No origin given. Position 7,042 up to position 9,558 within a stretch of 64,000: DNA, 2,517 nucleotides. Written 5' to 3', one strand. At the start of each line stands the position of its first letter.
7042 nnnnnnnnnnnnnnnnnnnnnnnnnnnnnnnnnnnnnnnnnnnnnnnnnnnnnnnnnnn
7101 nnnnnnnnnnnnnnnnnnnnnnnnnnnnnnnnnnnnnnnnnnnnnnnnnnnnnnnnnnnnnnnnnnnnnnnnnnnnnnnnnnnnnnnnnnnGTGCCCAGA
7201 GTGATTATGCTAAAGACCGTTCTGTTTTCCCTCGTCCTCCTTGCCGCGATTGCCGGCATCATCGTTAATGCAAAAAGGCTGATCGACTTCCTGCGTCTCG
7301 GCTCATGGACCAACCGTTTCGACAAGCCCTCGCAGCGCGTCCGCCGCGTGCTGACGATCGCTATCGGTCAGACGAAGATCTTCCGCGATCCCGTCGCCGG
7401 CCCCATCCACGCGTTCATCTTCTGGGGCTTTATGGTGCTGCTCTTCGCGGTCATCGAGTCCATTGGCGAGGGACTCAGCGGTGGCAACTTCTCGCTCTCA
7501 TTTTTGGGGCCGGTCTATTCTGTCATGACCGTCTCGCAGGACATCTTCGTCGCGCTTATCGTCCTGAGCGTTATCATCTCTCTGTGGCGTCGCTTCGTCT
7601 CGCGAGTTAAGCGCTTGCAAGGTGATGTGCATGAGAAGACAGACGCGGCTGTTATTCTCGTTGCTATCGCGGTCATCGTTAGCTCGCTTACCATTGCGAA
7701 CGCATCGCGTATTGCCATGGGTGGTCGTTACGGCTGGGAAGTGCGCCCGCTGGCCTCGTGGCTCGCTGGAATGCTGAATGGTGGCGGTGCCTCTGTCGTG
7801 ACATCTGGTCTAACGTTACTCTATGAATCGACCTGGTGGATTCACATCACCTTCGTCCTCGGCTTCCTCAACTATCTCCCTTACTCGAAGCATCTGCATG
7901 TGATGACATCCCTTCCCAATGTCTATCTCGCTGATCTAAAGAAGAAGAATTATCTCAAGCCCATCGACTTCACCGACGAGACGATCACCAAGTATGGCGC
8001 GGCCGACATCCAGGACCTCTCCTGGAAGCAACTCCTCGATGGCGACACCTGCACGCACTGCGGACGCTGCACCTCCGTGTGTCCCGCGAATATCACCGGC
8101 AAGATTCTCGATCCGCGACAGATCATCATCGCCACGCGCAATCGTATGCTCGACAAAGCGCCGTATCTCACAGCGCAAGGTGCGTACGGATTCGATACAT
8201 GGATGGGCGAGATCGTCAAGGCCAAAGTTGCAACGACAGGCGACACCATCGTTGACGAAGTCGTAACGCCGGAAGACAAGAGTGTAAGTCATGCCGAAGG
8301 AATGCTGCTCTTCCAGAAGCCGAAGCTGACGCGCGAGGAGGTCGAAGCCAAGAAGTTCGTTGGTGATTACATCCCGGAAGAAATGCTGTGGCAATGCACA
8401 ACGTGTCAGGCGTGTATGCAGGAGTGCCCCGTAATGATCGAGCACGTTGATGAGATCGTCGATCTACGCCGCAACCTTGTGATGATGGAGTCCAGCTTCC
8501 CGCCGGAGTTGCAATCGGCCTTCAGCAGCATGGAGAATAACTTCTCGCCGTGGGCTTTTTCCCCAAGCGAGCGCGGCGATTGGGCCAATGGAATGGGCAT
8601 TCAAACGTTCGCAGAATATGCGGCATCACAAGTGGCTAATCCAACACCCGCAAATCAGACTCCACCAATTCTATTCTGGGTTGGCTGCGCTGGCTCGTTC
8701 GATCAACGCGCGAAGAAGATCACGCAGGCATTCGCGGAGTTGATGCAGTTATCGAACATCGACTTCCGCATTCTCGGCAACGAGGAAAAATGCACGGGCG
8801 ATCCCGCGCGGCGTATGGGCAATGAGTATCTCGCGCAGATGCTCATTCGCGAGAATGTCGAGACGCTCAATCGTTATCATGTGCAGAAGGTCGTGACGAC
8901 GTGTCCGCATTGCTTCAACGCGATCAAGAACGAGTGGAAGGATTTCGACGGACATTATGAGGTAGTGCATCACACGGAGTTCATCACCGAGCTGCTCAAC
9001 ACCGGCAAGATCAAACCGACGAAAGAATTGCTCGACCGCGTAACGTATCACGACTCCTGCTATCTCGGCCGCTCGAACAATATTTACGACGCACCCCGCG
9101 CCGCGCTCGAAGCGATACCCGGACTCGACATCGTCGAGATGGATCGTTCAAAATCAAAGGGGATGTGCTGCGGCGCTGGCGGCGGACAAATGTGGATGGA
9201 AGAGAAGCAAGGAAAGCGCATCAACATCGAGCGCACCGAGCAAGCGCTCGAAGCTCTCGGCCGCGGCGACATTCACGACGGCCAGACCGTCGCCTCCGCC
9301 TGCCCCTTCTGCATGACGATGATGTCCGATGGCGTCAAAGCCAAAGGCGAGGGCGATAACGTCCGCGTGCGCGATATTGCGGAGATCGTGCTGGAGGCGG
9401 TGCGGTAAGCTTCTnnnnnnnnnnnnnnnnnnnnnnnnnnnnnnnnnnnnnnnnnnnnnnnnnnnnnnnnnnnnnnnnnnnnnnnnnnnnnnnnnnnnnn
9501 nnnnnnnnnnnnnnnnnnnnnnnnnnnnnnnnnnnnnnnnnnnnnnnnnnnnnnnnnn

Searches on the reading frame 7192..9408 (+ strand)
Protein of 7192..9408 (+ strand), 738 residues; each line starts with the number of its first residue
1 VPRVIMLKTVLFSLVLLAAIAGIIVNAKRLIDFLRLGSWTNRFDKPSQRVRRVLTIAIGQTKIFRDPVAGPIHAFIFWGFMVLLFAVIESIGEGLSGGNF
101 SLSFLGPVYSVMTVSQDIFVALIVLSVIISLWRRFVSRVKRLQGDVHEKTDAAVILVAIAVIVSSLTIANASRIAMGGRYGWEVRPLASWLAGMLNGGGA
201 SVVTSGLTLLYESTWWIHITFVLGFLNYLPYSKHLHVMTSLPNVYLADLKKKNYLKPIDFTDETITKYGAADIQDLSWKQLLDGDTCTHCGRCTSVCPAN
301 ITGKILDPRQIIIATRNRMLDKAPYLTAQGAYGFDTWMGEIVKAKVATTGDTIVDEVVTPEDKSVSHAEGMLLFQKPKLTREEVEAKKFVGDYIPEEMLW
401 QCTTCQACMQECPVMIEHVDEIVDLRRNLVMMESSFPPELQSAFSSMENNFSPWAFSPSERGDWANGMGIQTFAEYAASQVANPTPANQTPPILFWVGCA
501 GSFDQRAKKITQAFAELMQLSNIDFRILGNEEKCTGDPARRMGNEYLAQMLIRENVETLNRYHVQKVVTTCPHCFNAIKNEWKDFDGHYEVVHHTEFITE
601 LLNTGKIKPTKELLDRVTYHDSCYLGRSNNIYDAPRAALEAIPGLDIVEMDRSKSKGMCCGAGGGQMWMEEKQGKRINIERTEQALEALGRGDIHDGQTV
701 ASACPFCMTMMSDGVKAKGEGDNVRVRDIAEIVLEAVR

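Call 3: search_protein_families(library=pfam, proteins=[window:7192-9408:+], max_evalue=0.1)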
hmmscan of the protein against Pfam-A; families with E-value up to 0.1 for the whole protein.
window:7192-9408:+ (738 aa): 17 families
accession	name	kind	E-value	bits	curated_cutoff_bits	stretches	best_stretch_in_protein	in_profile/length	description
PF02754.22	CCG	-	4e-33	113.8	20.6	2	617-711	1-84/85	Cysteine-rich domain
PF13183.11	Fer4_8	-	1.7e-10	41.7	27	2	380-415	32-67/68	4Fe-4S dicluster domain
PF13534.11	Fer4_17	-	7.9e-08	33.2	22.2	2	273-301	34-60/61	4Fe-4S dicluster domain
PF13237.11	Fer4_10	-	5e-07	30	25.5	1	282-413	4-53/53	4Fe-4S dicluster domain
PF13187.11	Fer4_9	-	5.8e-07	29.9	27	2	287-414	2-49/52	4Fe-4S dicluster domain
PF12838.12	Fer4_7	-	8.2e-07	29.8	27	2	282-301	33-52/52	4Fe-4S dicluster domain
PF13484.11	Fer4_16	-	1.1e-06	29.8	30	2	287-302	2-17/66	4Fe-4S double cluster binding domain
PF12797.12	Fer4_2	-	2.6e-06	27.5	24.5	1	278-299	1-22/22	4Fe-4S binding domain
PF12837.12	Fer4_6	-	0.00052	20.3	25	1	284-300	6-22/24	4Fe-4S binding domain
PF00037.32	Fer4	-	0.00068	19.8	21.1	1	283-300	4-21/24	4Fe-4S binding domain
PF25160.1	LdpA_Fe-S-bd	-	0.0015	18.8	27.6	1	285-300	26-41/49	LdpA Fe-S cluster-binding domain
PF17179.9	Fer4_22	-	0.0018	19.5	27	1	278-301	72-95/95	4Fe-4S dicluster domain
PF13459.11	Fer4_15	-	0.0021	19.2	22.4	0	282-312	3-33/66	4Fe-4S single cluster domain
PF13746.11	Fer4_18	-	0.0024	18.5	27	0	283-301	57-75/114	4Fe-4S dicluster domain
PF14697.11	Fer4_21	-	0.0068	17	35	1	283-299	37-53/59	4Fe-4S dicluster domain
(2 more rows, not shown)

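Call 5: search_protein_families(library=ncbifam, proteins=[window:7192-9408:+], max_evalue=0.1)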
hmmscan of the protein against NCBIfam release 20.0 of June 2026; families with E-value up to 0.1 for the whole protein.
window:7192-9408:+ (738 aa): 69 families (the best 25 are shown)
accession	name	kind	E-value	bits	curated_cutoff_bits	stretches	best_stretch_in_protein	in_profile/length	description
NF004898.0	PRK06259.1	equivalog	8.7e-46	156.5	385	1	396-736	182-487/488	fumarate reductase (CoM/CoB) subunit TfrB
NF045670.1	quin_L_LdhH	equivalog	2.3e-31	108.8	800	1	485-733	461-705/706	L-lactate dehydrogenase (quinone) large subunit LdhH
NF008369.0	PRK11168.1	equivalog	2.2e-23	82.8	278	1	471-713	148-382/401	anaerobic glycerol-3-phosphate dehydrogenase subunit C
NF045724.1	ferredox_TmcB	equivalog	2e-22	79.4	735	1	400-717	99-410/430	electron transfer complex ferredoxin TmcB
NF045663.1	diclust_near_Sec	equivalog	5e-19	67.9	530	2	392-684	345-602/759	pyridine nucleotide-disulfide oxidoreductase/dicluster-binding protein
NF045711.1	sulf_resp_HmcF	equivalog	5.3e-16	58.4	750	1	399-667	117-386/457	sulfate respiration complex iron-sulfur protein HmcF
NF045796.1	DsrK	equivalog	2.2e-15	56.2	400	1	588-712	296-417/453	sulfate reduction electron transfer complex DsrMKJOP subunit DsrK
TIGR03379.1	glycerol3P_GlpC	equivalog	7.4e-14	51.3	279.9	1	492-672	163-343/397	anaerobic glycerol-3-phosphate dehydrogenase subunit GlpC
TIGR03290.1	CoB_CoM_SS_C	equivalog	3.8e-08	33.4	160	1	391-435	37-80/144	CoB--CoM heterodisulfide reductase subunit C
NF008434.0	PRK11274.1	equivalog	1.3e-07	31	333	1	399-711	72-388/409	glycolate oxidase subunit GlcF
NF009226.0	PRK12576.1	equivalog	4e-07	29.7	344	1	394-428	202-236/317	succinate dehydrogenase/fumarate reductase iron-sulfur subunit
NF041890.1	hdrC_Methbact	equivalog_domain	1.4e-06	28.1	270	1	283-312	27-55/192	ferredoxin:CoB-CoM heterodisulfide reductase subunit HdrC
NF058577.1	FdxA_fam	equivalog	4.2e-06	26.8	65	1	280-300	31-51/52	4Fe-4S ferredoxin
TIGR03288.1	CoB_CoM_SS_B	equivalog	4.7e-06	26.1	345.15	1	578-711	105-237/290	CoB--CoM heterodisulfide reductase subunit B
NF004616.0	PRK05950.1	subfamily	1.2e-05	24.6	228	1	396-431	200-235/238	succinate dehydrogenase iron-sulfur subunit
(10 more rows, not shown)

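Call 44: find_related_loci(query=window:7192-9408:+, collection=genome_contigs, flank=8000)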
Query window:7192-9408:+ (738 aa) in genome_contigs; peptide patterns used: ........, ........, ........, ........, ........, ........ (x = any residue, [..] = any of these).
87 stretches matched a pattern; 73 encode a relative of the query (tblastn E <= 1e-3); 72 distinct loci.
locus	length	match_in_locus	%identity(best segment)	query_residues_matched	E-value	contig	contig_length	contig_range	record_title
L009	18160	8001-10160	77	6-738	0e+0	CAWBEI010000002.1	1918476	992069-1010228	MAG: Ignavibacteriota bacterium isolate MFD04780.bin.1.147 genome assembly, contig: contig_16205, whole genome shotgun s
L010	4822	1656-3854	75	6-738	0e+0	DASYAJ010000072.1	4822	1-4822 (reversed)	MAG TPA_asm: Candidatus Kapaibacterium sp. isolate SMAG_U4877 k141_2125236, whole genome shotgun sequence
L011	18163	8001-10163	75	6-738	0e+0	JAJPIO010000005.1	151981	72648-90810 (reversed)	MAG: Bacteroidetes bacterium isolate Centralia_MAG_334 k107_10063779, whole genome shotgun sequence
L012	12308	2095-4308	74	6-738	0e+0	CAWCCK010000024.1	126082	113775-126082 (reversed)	MAG: Ignavibacteriota bacterium isolate MFD04540.bin.1.132 genome assembly, contig: contig_40738, whole genome shotgun s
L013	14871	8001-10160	75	3-738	0e+0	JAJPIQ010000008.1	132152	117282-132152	MAG: Bacteroidetes bacterium isolate Centralia_MAG_339 k107_25381621, whole genome shotgun sequence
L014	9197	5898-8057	70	8-738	0e+0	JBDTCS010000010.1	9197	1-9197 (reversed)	MAG: Candidatus Kapaibacterium sp. isolate cluster2_bin.161 k127_1554716, whole genome shotgun sequence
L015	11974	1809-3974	69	3-737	0e+0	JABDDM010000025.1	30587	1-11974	MAG: Ignavibacteria bacterium isolate BWMinHeated_Nextera80_MAG5 3300020872.a:Ga0207148_1053, whole genome shotgun seque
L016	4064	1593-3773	69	6-738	0e+0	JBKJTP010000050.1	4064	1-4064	MAG: Candidatus Kapaibacterium sp. isolate ant_bin.625 k117_2219071, whole genome shotgun sequence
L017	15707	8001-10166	69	1-737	0e+0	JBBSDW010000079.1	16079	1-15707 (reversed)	MAG: Candidatus Kapaibacterium sp. isolate LS1_sbin.25 LS1_sbin.25_K_1554557_L_16079_cov_13.0000, whole genome shotgun s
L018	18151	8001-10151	68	5-738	0e+0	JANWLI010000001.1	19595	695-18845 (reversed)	MAG: Candidatus Kapaibacterium sp. isolate CRAIB_MAG116 c_000000000125, whole genome shotgun sequence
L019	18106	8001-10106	68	5-738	0e+0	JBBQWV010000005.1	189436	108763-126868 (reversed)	MAG: Candidatus Kapaibacterium sp. isolate Co_metawrap_2078 Cmw_2078_k141_22962502_length_189436_cov_28.9988, whole geno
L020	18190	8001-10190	67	5-738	0e+0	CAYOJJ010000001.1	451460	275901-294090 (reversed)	MAG TPA_asm: uncultured Alphaproteobacteria bacterium isolate SRP262948_co1_66 genome assembly, contig: NODE_8_length_45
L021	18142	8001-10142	67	5-738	0e+0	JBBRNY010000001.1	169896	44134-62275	MAG: Candidatus Kapaibacterium sp. isolate La1_metabat2.223 LA1C_B2.223_k141_2750074L_169896_cov_11.6825, whole genome s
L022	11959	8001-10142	68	5-738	0e+0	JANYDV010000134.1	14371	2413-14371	MAG: Bacteroidetes bacterium isolate 336R_metabinner_87 336R_k141_2691515, whole genome shotgun sequence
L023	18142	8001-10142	77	6-738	0e+0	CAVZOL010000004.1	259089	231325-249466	MAG: Ignavibacteriota bacterium isolate MFD05512.bin.2.5 genome assembly, contig: contig_18476, whole genome shotgun seq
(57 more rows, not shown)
